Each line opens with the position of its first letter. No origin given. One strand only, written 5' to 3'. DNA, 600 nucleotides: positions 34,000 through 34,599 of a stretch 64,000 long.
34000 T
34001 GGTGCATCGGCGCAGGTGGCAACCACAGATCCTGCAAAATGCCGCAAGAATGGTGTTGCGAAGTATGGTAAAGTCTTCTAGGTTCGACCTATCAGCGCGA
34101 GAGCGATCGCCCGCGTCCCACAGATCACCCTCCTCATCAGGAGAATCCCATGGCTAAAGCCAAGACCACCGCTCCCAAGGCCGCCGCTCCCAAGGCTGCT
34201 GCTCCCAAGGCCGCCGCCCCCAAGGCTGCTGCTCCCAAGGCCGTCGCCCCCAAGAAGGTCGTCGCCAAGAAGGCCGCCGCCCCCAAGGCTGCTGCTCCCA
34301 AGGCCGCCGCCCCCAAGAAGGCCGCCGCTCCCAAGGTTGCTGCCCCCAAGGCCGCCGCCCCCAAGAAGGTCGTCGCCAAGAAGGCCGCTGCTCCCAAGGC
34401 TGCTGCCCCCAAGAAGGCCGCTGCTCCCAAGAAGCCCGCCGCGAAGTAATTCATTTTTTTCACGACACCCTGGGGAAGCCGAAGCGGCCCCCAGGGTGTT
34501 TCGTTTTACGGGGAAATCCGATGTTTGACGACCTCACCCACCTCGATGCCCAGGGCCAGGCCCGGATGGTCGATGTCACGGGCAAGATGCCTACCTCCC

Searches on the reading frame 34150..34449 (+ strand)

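Call 60: search_protein_families(library=pfam, proteins=[window:34150-34449:+], max_evalue=10)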
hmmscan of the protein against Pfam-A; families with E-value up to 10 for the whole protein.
window:34150-34449:+ (99 aa): 1 family
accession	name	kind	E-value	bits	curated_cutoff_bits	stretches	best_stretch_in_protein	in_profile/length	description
PF07382.16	HC2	-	0.0063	17.1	40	1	5-97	63-153/194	Histone H1-like nucleoprotein HC2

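Call 61: search_protein_families(library=ncbifam, proteins=[window:34150-34449:+], max_evalue=10)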
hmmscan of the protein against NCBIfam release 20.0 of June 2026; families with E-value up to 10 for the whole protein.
window:34150-34449:+ (99 aa): 2 families
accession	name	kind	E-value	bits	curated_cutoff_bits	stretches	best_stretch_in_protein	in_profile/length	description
NF038053.1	hist_H1_lk_Burk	equivalog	0.011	16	80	1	4-99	32-127/195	histone H1-like DNA-binding protein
NF038052.1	histone_lik_HC2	exception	0.037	14.2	135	1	4-94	26-114/201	histone H1-like DNA-binding protein Hc2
